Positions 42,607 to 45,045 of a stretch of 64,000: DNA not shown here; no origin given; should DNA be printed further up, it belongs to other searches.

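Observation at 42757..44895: CtpA protease fused in one reading frame to a YibQ-type divergent polysaccharide deacetylase domain with apparently substituted metal-ligand residues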

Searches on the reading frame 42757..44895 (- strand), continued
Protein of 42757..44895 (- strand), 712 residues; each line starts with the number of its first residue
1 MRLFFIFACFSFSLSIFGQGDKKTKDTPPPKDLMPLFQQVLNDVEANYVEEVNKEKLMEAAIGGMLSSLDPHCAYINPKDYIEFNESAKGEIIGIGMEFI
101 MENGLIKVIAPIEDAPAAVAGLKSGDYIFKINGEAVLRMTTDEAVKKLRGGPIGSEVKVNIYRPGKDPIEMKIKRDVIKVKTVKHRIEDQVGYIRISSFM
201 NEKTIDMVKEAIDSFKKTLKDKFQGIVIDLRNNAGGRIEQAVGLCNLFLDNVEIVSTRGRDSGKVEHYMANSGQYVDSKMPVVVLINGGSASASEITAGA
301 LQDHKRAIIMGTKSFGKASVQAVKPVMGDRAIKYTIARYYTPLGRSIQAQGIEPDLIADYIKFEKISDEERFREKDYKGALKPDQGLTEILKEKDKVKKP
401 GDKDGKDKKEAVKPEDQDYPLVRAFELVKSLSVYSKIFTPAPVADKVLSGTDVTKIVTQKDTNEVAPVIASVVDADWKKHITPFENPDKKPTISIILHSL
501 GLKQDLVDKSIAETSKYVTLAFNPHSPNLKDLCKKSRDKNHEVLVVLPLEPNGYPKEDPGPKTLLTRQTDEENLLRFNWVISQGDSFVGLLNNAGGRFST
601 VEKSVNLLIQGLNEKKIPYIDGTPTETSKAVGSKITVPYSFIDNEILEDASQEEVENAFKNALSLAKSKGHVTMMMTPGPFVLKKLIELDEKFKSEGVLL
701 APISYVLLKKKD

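Call 18: find_encoding_contigs(protein=P0006, flank=6000, max_places=3)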
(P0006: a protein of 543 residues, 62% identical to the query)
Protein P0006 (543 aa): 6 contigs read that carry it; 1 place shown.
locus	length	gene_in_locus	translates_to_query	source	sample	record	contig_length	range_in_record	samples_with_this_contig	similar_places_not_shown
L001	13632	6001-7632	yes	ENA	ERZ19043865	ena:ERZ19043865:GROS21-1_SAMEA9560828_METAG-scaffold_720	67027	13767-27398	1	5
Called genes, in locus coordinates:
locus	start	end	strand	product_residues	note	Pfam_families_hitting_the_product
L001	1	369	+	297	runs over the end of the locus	PF03969:AFG1_ATPase, PF13173:AAA_14 (faint), PF03969:AFG1_ATPase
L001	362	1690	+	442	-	PF21799:MurD-like_N (weak), PF08245:Mur_ligase_M, PF02875:Mur_ligase_C (weak)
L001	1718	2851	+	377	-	PF01098:FTSW_RODA_SPOVE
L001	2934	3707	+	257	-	PF04333:MlaA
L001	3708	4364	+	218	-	PF05494:MlaC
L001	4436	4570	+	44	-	-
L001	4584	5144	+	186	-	PF22769:DCD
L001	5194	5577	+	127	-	PF01592:NifU_N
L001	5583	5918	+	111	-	PF12797:Fer4_2 (faint), PF13237:Fer4_10 (weak), PF12838:Fer4_7 (weak), PF13187:Fer4_9 (weak), PF13484:Fer4_16 (faint), PF12837:Fer4_6 (weak), PF00037:Fer4, PF11953:DUF3470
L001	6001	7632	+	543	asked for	PF22694:CtpB_N-like, PF00595:PDZ (weak), PF13180:PDZ_2, PF17820:PDZ_6, PF03572:Peptidase_S41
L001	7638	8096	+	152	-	PF00293:NUDIX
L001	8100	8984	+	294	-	PF01545:Cation_efflux, PF16916:ZT_dimer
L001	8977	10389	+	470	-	PF02878:PGM_PMM_I, PF02879:PGM_PMM_II, PF02880:PGM_PMM_III, PF00408:PGM_PMM_IV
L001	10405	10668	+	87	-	-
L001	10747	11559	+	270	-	PF00149:Metallophos, PF13277:YmdB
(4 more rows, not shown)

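Call 20: find_encoding_contigs(protein=P0001, flank=3000, max_places=4)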
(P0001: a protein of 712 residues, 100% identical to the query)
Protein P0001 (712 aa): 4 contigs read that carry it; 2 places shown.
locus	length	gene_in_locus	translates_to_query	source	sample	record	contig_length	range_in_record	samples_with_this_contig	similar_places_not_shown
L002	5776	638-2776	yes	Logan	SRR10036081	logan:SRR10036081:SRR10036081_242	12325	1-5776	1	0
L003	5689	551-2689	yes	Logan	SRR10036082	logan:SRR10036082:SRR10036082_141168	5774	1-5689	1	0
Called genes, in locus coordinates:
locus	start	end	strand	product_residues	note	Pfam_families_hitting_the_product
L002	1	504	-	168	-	?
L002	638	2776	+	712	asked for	PF22694:CtpB_N-like, PF00595:PDZ (weak), PF13180:PDZ_2, PF17820:PDZ_6, PF03572:Peptidase_S41, PF04748:Polysacc_deac_2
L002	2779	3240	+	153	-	PF00293:NUDIX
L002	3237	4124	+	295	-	PF01545:Cation_efflux, PF16916:ZT_dimer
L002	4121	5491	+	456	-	PF02878:PGM_PMM_I, PF02879:PGM_PMM_II, PF02880:PGM_PMM_III, PF00408:PGM_PMM_IV (weak)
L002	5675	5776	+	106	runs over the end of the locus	-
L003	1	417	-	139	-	?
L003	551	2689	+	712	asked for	PF22694:CtpB_N-like, PF00595:PDZ (weak), PF13180:PDZ_2, PF17820:PDZ_6, PF03572:Peptidase_S41, PF04748:Polysacc_deac_2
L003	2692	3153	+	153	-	PF00293:NUDIX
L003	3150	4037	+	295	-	PF01545:Cation_efflux, PF16916:ZT_dimer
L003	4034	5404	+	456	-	PF02878:PGM_PMM_I, PF02879:PGM_PMM_II, PF02880:PGM_PMM_III, PF00408:PGM_PMM_IV (weak)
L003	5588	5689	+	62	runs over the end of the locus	?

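Call 21: find_encoding_contigs(protein=P0002, flank=6000, max_places=2)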
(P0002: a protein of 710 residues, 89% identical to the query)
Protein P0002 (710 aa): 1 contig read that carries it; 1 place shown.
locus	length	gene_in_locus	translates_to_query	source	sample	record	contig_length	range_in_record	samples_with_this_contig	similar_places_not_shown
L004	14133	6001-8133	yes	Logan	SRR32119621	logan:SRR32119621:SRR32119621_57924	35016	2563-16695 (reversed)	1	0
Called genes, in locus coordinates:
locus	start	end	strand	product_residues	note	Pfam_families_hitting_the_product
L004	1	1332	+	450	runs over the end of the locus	PF13742:tRNA_anti_2, PF01336:tRNA_anti-codon (weak), PF02601:Exonuc_VII_L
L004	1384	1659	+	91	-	PF01491:Frataxin_Cyay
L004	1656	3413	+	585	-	PF00664:ABC_membrane, PF02463:SMC_N (faint), PF00005:ABC_tran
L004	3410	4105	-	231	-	PF01553:Acyltransferase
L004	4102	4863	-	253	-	PF00753:Lactamase_B, PF23023:Anti-Pycsar_Apyc1, PF12706:Lactamase_B_2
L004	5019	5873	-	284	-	-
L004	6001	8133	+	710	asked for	PF22694:CtpB_N-like, PF00595:PDZ (weak), PF13180:PDZ_2, PF17820:PDZ_6, PF03572:Peptidase_S41, PF04748:Polysacc_deac_2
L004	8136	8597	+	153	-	PF00293:NUDIX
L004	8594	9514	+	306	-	PF01545:Cation_efflux, PF16916:ZT_dimer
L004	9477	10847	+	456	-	PF02878:PGM_PMM_I, PF02879:PGM_PMM_II, PF02880:PGM_PMM_III, PF00408:PGM_PMM_IV (weak)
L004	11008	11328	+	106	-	-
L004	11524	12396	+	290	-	PF01509:TruB_N, PF16198:TruB_C_2 (weak)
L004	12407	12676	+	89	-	PF00312:Ribosomal_S15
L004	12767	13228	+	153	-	PF00436:SSB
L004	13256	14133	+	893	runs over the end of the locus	PF00521:DNA_topoisoIV, PF03989:DNA_gyraseA_C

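Call 29: find_related_loci(query=A2, collection=genome_contigs, flank=5000)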
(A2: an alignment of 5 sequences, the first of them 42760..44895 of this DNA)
Query A2 (712 aa) in genome_contigs; peptide patterns used: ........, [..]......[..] (x = any residue, [..] = any of these).
85 stretches matched a pattern; 35 encode a relative of the query (tblastn E <= 1e-3); 35 distinct loci.
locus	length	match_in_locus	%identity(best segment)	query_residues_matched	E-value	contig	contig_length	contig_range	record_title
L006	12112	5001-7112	66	6-711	0e+0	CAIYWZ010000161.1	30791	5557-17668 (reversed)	MAG: uncultured Alphaproteobacteria bacterium isolate T8_bin-474 genome assembly, contig: bin-474:161/204, whole genome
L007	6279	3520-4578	48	3-356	2e-89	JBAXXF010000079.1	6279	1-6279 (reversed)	MAG: bacterium isolate ELA732 MAG732_79, whole genome shotgun sequence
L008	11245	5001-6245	42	34-437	4e-84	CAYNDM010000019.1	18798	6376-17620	MAG TPA_asm: uncultured Bacteriovoracaceae bacterium isolate SRP144015_co1_124 genome assembly, contig: NODE_1469_length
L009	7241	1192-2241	46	34-381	3e-83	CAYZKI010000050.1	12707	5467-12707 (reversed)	MAG TPA_asm: uncultured Bacteriovoracaceae bacterium isolate binchicken_co276_19 genome assembly, contig: NODE_4228_leng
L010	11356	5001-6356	40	4-434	9e-82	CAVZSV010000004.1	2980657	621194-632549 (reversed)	MAG: uncultured delta proteobacterium isolate MFD09495.bin.1.125 genome assembly, contig: contig_2782, whole genome shot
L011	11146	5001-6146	39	40-400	1e-80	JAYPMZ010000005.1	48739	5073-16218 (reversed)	MAG: Erythrobacteraceae bacterium isolate 139574_S175_concoct_bins.tsv.105 NODE_551_length_48739_cov_4.734697, whole gen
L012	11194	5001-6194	39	40-435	6e-81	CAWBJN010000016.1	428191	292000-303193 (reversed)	MAG: uncultured Alphaproteobacteria bacterium isolate MFD03250.bin.2.95 genome assembly, contig: contig_2699, whole geno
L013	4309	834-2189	39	4-434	2e-80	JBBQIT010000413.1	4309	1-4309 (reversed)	MAG: Bdellovibrionota bacterium isolate Co_metawrap_796 Cmw_796_k141_10105294_length_4309_cov_6.0000, whole genome shotg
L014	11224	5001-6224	37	28-444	1e-79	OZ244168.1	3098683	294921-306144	MAG: Erythrobacter sp. isolate f32e2afe-8b6c-4945-a3d3-f0998f5a6554 genome assembly, chromosome: 1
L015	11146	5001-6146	39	40-400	2e-79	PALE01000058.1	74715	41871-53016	MAG: Erythrobacteraceae bacterium isolate SAT50 MHASMcontig_1576943, whole genome shotgun sequence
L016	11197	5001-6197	40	34-439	2e-77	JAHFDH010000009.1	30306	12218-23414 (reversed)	MAG: Candidatus Methylomirabilota bacterium isolate nzgw240 NODE_2185_length_30307_cov_6.277778, whole genome shotgun se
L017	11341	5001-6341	39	17-434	5e-77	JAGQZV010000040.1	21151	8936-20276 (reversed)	MAG: Bdellovibrionales bacterium isolate HKST-UBA01 NODE_41_length_21151_cov_2.627978, whole genome shotgun sequence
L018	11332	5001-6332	39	4-434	2e-76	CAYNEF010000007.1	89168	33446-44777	MAG TPA_asm: uncultured Pseudobdellovibrionaceae bacterium isolate SRP278252_co1_294 genome assembly, contig: NODE_273_l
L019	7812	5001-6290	39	2-438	1e-75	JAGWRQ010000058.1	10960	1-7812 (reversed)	MAG: Candidatus Methylomirabilota bacterium isolate REEB33 contig-150_7724, whole genome shotgun sequence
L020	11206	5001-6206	41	17-410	6e-75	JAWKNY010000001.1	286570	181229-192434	MAG: Bdellovibrionota bacterium isolate BC2.86 BC2.86.fa-1, whole genome shotgun sequence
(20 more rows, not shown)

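Call 32: list_cluster_members(proteins=[P0001, P0004, P0121, P0122, P0123, P0124, P0125, P0126, P0127, P0129])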
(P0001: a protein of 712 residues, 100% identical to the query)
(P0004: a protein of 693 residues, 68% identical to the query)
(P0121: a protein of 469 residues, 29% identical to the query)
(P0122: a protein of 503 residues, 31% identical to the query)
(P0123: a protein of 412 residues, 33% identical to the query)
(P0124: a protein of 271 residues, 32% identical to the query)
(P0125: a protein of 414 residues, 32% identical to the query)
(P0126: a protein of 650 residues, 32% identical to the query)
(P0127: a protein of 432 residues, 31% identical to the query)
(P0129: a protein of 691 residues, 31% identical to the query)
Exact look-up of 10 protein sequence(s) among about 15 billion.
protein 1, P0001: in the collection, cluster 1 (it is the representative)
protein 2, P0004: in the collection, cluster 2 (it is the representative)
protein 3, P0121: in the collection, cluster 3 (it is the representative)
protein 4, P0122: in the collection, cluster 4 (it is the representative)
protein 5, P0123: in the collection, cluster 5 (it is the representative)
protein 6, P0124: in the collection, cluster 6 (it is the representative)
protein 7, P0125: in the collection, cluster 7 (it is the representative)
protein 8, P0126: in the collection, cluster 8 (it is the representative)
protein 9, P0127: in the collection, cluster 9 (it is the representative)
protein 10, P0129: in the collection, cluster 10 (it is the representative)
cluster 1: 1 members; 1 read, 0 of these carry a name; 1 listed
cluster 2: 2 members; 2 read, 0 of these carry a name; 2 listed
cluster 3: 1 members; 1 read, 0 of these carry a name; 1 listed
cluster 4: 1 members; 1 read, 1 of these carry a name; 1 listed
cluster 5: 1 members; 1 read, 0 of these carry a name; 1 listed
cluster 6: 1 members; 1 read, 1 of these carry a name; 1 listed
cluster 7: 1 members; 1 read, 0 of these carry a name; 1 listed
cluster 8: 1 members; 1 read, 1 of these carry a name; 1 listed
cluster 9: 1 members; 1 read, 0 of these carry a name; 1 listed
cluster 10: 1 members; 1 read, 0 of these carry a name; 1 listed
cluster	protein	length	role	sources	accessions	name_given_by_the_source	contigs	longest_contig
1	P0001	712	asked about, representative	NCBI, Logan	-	-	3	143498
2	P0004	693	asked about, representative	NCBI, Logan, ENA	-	-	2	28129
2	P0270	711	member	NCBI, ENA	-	-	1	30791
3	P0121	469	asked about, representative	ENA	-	-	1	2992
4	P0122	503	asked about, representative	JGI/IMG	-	uncharacterized protein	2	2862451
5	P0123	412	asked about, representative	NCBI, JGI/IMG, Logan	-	-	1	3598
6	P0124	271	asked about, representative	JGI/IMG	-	hypothetical protein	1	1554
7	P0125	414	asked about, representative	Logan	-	-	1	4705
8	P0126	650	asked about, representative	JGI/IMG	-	uncharacterized protein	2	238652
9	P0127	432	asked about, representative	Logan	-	-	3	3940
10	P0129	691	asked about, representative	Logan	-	-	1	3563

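Call 54: find_related_loci(query=A2, collection=metagenome_contigs, flank=3000)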
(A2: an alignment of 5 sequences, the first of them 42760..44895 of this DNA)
Query A2 (712 aa) in metagenome_contigs; peptide patterns used: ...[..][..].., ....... (x = any residue, [..] = any of these).
599 stretches matched a pattern, but none encodes a relative of the query by tblastn (E <= 1e-3).

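Call 65: predict_structure(alignment_id=A7)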
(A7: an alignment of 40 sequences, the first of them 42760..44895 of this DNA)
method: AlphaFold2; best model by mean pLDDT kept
length: 712 residues; sequences in the alignment: 40
mean_pLDDT: 76.1   pTM: 0.45
mean pLDDT of the five models: 76.1, 68.8, 68.6, 68.1, 67.0
residues with pLDDT >= 90: 214; 70-90: 310; 50-70: 82; < 50: 106
segments of 3 or more residues with pLDDT < 50: 15-30, 356-375, 377-385, 392-415, 439-474
pLDDT, mean of each block of 10 residues (from residue 1): 63 46 40 64 65 71 70 74 73 79 82 81 88 86 80 84 87 82 88 89 89 94 92 80 91 79 74 80 82 84 87 63 73 76 66 49 39 45 48 37 31 57 86 68 35 30 31 65 85 94 89 93 92 94 96 85 93 94 90 93 94 93 91 85 88 90 92 91 86 88 86 48
secondary structure, 60 per line:
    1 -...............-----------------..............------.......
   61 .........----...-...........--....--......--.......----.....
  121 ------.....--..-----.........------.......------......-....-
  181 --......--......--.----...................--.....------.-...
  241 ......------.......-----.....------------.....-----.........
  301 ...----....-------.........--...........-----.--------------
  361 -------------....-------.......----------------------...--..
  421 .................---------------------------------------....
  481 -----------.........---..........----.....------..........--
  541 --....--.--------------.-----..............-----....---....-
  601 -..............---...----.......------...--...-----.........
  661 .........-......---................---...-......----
elements in order (helices of 4 or more, strands of 3 or more residues): H2-16 H34-47 H54-69 E74-76 H78-88 E91-94 E97-102 E105-111 H116-120 E127-131 H141-149 E156-162 E169-174 E176-179 E183-188 E191-196 H204-222 E225-229 H238-246 E253-259 E265-269 E282-286 H292-303 E308-311 E319-327 E330-340 H374-377 H385-391 H419-437 H477-480 E492-500 H504-513 E518-522 H529-538 E543-546 H570-583 E589-592 H596-599 H602-615 E619-621 H626-632 E639-641 E644-646 H652-669 E671-676 H680-695 E699-701 H703-708

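Call 73: find_encoding_contigs(protein=P0003, flank=4000, max_places=2)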
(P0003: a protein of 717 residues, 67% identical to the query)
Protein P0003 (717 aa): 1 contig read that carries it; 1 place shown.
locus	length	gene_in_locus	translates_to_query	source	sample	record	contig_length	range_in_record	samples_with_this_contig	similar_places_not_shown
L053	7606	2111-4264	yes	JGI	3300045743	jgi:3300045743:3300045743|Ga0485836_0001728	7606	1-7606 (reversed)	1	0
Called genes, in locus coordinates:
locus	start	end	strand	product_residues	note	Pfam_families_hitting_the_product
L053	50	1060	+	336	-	PF03797:Autotransporter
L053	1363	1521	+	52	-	-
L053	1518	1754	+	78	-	-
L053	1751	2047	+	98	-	PF05016:ParE_toxin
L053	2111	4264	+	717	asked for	PF22694:CtpB_N-like, PF00595:PDZ (weak), PF13180:PDZ_2, PF17820:PDZ_6, PF03572:Peptidase_S41, PF04748:Polysacc_deac_2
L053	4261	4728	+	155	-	PF00293:NUDIX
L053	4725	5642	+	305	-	PF01545:Cation_efflux, PF16916:ZT_dimer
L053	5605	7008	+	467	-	PF02878:PGM_PMM_I, PF02879:PGM_PMM_II, PF02880:PGM_PMM_III, PF00408:PGM_PMM_IV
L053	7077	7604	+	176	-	?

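Call 74: find_encoding_contigs(protein=P0004, flank=4000, max_places=2)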
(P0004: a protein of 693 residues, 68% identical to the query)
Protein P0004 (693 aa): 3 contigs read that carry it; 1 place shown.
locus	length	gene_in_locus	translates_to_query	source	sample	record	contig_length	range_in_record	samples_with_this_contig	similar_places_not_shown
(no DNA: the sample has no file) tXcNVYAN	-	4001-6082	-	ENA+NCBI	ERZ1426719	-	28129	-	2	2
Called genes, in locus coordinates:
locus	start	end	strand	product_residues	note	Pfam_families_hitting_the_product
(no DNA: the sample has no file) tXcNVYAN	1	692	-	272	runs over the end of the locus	PF00571:CBS, PF03471:CorC_HlyC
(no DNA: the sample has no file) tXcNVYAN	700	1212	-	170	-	PF02130:YbeY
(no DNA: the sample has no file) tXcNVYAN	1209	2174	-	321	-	PF13604:AAA_30 (faint), PF02562:PhoH, PF13245:AAA_19 (faint)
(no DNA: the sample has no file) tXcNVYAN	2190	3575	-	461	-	PF00919:UPF0004, PF04055:Radical_SAM, PF01938:TRAM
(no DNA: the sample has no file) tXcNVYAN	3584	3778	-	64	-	-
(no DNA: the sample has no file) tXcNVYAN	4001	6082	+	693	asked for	PF22694:CtpB_N-like, PF00595:PDZ (weak), PF13180:PDZ_2, PF17820:PDZ_6, PF03572:Peptidase_S41, PF04748:Polysacc_deac_2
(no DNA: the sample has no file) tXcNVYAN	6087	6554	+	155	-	PF00293:NUDIX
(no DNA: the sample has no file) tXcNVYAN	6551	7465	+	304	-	PF01545:Cation_efflux, PF16916:ZT_dimer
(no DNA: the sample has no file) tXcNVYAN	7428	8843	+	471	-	PF02878:PGM_PMM_I, PF02879:PGM_PMM_II, PF02880:PGM_PMM_III, PF00408:PGM_PMM_IV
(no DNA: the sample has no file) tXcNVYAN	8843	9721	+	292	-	-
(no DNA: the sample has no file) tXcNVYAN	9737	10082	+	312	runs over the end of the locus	PF02881:SRP54_N, PF00448:SRP54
